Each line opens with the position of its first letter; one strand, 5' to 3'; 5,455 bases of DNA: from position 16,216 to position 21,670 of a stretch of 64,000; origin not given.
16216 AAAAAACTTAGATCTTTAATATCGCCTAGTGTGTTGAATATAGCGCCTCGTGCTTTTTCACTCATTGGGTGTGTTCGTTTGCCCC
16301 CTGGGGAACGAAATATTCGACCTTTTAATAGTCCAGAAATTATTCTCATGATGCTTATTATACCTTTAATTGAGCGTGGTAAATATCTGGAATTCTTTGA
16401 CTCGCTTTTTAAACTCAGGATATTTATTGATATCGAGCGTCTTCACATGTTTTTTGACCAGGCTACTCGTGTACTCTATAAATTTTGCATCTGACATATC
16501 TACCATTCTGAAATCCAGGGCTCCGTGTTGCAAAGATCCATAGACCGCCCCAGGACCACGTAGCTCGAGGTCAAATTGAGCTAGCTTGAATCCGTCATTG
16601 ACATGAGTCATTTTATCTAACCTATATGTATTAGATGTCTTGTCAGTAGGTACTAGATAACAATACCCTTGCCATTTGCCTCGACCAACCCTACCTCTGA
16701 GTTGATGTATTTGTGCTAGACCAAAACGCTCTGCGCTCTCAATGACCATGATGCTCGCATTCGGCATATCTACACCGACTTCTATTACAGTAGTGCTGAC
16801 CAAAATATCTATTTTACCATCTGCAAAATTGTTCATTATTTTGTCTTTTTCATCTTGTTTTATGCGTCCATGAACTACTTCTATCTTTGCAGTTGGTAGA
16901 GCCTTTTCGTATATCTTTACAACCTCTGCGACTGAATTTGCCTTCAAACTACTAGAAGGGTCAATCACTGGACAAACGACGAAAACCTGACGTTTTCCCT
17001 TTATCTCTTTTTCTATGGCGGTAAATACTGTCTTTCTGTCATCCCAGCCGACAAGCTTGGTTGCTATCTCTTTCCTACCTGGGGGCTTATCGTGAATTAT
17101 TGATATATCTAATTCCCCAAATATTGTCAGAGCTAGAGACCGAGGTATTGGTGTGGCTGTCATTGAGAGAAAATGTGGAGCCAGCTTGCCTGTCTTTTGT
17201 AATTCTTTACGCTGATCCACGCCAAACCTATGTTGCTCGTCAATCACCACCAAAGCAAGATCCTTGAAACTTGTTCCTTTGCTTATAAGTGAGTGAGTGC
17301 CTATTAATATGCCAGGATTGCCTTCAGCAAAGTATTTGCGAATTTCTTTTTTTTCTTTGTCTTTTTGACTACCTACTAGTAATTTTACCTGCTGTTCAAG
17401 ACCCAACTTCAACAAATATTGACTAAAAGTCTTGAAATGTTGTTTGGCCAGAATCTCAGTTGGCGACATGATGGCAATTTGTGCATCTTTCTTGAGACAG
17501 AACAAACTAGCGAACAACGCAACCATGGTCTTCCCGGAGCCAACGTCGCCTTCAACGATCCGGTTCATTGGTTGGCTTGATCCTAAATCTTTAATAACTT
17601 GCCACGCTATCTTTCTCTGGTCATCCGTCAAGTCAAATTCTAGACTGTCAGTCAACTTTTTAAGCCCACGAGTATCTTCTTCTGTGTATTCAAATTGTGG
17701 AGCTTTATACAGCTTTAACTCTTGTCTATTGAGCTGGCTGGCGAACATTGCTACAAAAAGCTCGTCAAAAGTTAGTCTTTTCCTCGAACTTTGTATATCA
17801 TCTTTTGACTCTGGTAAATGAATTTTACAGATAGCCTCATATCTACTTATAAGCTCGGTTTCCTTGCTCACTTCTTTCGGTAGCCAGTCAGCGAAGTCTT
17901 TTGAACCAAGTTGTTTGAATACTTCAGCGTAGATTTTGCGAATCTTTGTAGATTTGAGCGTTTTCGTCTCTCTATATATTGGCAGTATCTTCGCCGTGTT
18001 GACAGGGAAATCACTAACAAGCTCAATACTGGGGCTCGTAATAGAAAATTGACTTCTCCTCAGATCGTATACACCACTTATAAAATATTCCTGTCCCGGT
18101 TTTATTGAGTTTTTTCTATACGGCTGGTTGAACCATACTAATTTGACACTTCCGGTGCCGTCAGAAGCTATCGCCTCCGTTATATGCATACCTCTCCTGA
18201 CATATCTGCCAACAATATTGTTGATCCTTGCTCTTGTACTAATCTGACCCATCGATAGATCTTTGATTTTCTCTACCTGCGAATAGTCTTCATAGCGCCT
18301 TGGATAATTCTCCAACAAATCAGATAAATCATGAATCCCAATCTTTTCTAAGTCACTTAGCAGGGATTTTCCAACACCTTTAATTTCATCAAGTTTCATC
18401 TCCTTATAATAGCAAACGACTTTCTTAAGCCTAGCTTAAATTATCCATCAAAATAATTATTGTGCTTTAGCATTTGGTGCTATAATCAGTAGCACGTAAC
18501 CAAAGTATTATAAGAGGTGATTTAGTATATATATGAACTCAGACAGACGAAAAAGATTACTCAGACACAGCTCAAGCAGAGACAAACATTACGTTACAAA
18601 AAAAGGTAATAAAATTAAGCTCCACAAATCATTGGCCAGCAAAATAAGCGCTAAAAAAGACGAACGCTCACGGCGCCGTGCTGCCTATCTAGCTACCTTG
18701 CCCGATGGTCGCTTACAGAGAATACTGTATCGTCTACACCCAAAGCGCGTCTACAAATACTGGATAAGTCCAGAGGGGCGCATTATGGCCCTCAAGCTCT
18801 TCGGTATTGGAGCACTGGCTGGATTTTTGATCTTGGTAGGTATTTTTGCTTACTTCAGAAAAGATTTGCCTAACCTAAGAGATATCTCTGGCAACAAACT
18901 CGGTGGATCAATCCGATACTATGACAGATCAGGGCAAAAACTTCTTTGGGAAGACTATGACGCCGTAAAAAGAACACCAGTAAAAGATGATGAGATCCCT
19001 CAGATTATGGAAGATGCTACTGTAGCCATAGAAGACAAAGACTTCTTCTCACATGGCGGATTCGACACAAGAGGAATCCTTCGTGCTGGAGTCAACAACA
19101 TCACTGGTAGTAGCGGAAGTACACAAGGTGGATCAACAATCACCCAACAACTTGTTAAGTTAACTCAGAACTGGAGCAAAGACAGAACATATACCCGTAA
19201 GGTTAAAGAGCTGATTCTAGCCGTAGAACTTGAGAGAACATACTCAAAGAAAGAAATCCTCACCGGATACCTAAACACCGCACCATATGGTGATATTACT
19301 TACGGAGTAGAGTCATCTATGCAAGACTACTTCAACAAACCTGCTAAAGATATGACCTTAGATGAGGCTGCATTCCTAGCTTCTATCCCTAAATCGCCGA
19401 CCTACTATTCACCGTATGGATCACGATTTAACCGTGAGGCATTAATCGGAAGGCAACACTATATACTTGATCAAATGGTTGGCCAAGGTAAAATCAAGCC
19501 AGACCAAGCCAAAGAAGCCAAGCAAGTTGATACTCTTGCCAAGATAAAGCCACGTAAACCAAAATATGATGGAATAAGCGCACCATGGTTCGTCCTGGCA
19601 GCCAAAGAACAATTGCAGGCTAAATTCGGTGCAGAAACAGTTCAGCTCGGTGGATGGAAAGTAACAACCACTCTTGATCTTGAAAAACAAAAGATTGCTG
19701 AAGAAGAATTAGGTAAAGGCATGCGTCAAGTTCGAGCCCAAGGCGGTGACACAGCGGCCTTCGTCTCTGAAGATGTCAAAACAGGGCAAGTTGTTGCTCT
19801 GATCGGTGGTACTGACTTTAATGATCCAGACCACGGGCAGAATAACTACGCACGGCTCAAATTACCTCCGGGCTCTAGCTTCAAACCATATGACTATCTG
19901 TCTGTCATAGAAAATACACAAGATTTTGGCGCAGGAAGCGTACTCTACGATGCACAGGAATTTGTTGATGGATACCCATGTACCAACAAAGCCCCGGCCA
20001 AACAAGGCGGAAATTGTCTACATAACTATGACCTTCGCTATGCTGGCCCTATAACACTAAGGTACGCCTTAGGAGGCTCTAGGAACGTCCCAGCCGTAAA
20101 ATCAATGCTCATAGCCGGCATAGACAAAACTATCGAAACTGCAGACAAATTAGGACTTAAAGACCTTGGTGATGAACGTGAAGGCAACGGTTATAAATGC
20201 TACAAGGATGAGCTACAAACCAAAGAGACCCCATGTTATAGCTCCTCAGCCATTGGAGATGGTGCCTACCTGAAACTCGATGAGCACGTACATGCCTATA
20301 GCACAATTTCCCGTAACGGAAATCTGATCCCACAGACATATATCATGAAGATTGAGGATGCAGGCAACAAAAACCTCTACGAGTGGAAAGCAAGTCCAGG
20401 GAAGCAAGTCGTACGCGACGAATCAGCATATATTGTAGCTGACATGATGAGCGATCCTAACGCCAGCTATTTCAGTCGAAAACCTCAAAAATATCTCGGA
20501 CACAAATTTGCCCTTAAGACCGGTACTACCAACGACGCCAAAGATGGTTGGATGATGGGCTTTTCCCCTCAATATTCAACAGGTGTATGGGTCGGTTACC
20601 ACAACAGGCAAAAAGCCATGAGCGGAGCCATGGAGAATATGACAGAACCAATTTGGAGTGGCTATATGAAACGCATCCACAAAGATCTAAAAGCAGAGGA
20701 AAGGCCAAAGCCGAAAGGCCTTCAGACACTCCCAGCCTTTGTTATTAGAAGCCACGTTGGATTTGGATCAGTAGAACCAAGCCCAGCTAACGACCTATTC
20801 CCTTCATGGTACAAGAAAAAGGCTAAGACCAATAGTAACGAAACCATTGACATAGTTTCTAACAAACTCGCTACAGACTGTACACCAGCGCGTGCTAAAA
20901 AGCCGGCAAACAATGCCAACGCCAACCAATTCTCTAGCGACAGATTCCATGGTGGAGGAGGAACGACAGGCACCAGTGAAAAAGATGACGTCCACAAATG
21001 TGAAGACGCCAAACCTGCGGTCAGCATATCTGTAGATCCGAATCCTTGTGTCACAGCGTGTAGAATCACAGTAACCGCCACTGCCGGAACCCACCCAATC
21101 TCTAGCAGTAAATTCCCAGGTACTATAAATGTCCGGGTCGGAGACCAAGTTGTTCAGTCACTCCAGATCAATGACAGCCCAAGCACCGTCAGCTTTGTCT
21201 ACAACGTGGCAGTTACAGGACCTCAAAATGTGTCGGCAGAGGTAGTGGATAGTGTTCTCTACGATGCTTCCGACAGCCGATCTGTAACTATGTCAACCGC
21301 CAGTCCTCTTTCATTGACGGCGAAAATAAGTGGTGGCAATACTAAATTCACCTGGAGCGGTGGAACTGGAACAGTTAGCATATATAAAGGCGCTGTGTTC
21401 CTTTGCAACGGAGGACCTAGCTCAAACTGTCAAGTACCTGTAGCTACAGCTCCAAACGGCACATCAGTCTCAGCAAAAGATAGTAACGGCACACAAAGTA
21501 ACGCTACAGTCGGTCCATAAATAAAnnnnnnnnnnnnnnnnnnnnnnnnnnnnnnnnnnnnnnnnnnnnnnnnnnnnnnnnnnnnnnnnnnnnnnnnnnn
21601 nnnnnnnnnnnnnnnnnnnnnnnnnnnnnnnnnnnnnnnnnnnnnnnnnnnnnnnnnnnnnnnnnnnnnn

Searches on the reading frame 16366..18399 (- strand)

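Call 6: search_protein_families(library=ncbifam, proteins=[window:16366-18399:-])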
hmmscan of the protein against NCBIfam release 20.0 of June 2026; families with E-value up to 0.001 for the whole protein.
window:16366-18399:- (677 aa): 46 families (the best 25 are shown)
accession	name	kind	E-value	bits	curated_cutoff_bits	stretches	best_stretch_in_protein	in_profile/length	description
NF008168.0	PRK10917.2-2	equivalog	1.7e-224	747.6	718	1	2-663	112-777/795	ATP-dependent DNA helicase RecG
NF008165.0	PRK10917.1-3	equivalog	1.3e-214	714.7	711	1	3-657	10-665/692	ATP-dependent DNA helicase RecG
TIGR00643.1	recG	equivalog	3.5e-195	650.4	659.4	1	20-637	1-617/629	ATP-dependent DNA helicase RecG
NF008170.0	PRK10917.2-4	equivalog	2.2e-182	608.1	975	1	2-641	132-785/826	ATP-dependent DNA helicase RecG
NF008163.0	PRK10917.1-1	equivalog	6.4e-171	570.1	796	1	2-650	10-666/692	ATP-dependent DNA helicase RecG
NF008167.0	PRK10917.2-1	equivalog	2.2e-155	518.7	995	2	136-666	168-728/744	ATP-dependent DNA helicase RecG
NF008166.0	PRK10917.1-4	equivalog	4.3e-154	514.3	864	1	14-648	24-677/705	ATP-dependent DNA helicase RecG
NF008164.0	PRK10917.1-2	equivalog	8.5e-152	506.9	785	1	5-636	17-654/704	ATP-dependent DNA helicase RecG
TIGR00580.2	mfd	equivalog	7.2e-113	378.7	800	1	240-628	417-800/907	transcription-repair coupling factor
NF008169.0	PRK10917.2-3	equivalog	3.2e-106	356.3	555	1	14-650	8-605/610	ATP-dependent DNA helicase RecG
NF007966.0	PRK10689.1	equivalog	6.1e-78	262.6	1329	1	241-629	585-968/1148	transcription-repair coupling factor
NF004067.0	PRK05580.1-4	equivalog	1.7e-15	56.5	763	1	221-400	168-338/737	primosomal protein N'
NF010337.0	PRK13766.1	equivalog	2.2e-15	55.9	610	2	286-391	39-143/781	Hef nuclease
TIGR00595.1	priA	equivalog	7.6e-15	54.5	230.35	2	282-396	2-109/509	replication restart helicase PriA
TIGR01054.1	rgy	equivalog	1e-14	53.1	471.7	1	253-388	77-208/1172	reverse gyrase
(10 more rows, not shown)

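Call 7: search_protein_families(library=pfam, proteins=[window:16366-18399:-])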
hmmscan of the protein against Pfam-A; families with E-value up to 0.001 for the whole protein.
window:16366-18399:- (677 aa): 8 families
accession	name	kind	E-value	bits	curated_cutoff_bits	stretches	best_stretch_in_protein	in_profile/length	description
PF00270.35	DEAD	-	1.2e-25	90.7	26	1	263-421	2-163/167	DEAD/DEAH box helicase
PF17191.10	RecG_wedge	-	4.2e-25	88.7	23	1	6-159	5-157/162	RecG wedge domain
PF00271.37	Helicase_C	-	4e-24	85.4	23.5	1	462-574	6-109/110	Helicase conserved C-terminal domain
PF04851.21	ResIII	-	5.6e-11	43.1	22.5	1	256-417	3-162/164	Type III restriction enzyme, res subunit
PF00176.29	SNF2-rel_dom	-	2.8e-06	27.1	24.9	1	277-422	17-168/290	SNF2-related domain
PF19833.4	RecG_dom3_C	-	5.3e-06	26.8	26.8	1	601-662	2-65/87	ATP-dependent DNA helicase RecG, domain 3, C-terminal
PF22590.2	Cas3-like_C_2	-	2.1e-05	25.2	27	1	487-573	9-103/106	CRISPR-associated nuclease/helicase Cas3, C-terminal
PF01336.31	tRNA_anti-codon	-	3.3e-05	24.2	27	1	57-127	5-74/75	OB-fold nucleic acid binding domain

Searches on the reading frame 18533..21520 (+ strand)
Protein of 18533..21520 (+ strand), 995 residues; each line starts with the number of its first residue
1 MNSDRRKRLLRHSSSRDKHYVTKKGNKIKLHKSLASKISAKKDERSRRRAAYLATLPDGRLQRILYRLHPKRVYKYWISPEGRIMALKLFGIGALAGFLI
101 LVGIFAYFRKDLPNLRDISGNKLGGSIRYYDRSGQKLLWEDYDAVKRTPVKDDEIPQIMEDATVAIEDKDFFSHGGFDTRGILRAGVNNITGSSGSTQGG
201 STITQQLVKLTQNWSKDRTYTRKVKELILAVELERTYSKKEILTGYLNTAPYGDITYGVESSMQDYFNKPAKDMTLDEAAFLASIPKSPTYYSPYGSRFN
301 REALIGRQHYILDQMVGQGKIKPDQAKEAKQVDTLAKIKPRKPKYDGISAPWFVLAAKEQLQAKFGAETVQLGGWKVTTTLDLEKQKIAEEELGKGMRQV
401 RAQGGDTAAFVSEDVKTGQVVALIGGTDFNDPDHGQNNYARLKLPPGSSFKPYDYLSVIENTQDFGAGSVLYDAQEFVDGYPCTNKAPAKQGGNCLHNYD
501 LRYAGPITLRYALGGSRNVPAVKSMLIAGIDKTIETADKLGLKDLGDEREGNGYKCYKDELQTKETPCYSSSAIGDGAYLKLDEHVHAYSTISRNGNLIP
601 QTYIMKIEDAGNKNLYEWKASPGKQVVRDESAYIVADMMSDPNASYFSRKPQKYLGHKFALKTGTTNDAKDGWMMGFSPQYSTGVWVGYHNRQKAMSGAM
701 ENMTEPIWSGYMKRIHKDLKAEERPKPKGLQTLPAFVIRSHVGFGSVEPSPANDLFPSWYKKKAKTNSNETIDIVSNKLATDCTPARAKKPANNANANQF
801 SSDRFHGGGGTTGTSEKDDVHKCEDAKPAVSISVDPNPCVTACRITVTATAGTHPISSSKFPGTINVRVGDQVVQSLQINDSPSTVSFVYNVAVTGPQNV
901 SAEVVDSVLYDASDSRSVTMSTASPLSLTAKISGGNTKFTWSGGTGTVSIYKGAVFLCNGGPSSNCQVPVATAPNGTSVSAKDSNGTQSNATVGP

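Call 6: search_protein_families(library=ncbifam, proteins=[window:18533-21520:+])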
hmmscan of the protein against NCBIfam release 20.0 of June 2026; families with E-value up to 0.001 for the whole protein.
window:18533-21520:+ (995 aa): 14 families
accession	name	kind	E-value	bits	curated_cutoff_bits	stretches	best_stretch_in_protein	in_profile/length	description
TIGR02074.1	PBP_1a_fam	subfamily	2.4e-125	419.3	508.75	1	146-717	1-534/535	PBP1A family penicillin-binding protein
NF051885.1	tranpepglycosPbpC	equivalog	2.3e-86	290.8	900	1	95-725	22-603/632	multimodular transpeptidase-transglycosylase PbpC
TIGR02073.1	PBP_1c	equivalog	2.4e-84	284.3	494.2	1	128-778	13-604/728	penicillin-binding protein 1C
NF038272.1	strep_PBP1A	exception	2.9e-71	240.6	1075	2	95-670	20-563/658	penicillin-binding protein PBP1A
TIGR02071.1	PBP_1b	equivalog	2.5e-70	237.5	717.75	1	145-763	145-724/729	penicillin-binding protein 1B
NF008643.0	PRK11636.1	equivalog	2.6e-63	214.6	1263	3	95-393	16-303/850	peptidoglycan glycosyltransferase/peptidoglycan DD-transpeptidase MrcA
NF038276.1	strep_PBP2A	exception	1.9e-57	195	1100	1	96-694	48-613/716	penicillin-binding protein PBP2A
NF038274.1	strep_PBP1B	exception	5.4e-57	193.6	1225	2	145-332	80-276/745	penicillin-binding protein PBP1B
NF007061.0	PRK09506.1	equivalog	2.3e-51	174.5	1120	1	147-704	211-737/825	bifunctional glycosyl transferase/transpeptidase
NF011423.0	PRK14850.1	equivalog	2.8e-45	155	1275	1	144-731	154-700/764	penicillin-binding protein 1b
NF008414.0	PRK11240.1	equivalog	2e-43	148.5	1121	1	139-689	56-538/774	peptidoglycan glycosyltransferase PbpC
TIGR02070.1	mono_pep_trsgly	equivalog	5.9e-34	117.5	182.65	1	146-315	54-218/224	monofunctional biosynthetic peptidoglycan transglycosylase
NF010008.0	PRK13481.1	equivalog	9.6e-32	110.3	270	1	146-329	79-263/269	glycosyltransferase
TIGR03423.1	pbp2_mrdA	equivalog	0.0001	21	455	0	439-667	300-527/593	penicillin-binding protein 2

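Call 7: search_protein_families(library=pfam, proteins=[window:18533-21520:+])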
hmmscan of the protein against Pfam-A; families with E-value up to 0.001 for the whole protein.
window:18533-21520:+ (995 aa): 2 families
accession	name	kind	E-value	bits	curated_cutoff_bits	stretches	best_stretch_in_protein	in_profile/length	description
PF00912.28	Transgly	-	6.3e-57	192.3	27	1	143-315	10-177/178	Transglycosylase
PF00905.27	Transpeptidase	-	6.2e-18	65.5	22.1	1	409-695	2-281/299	Penicillin binding protein transpeptidase domain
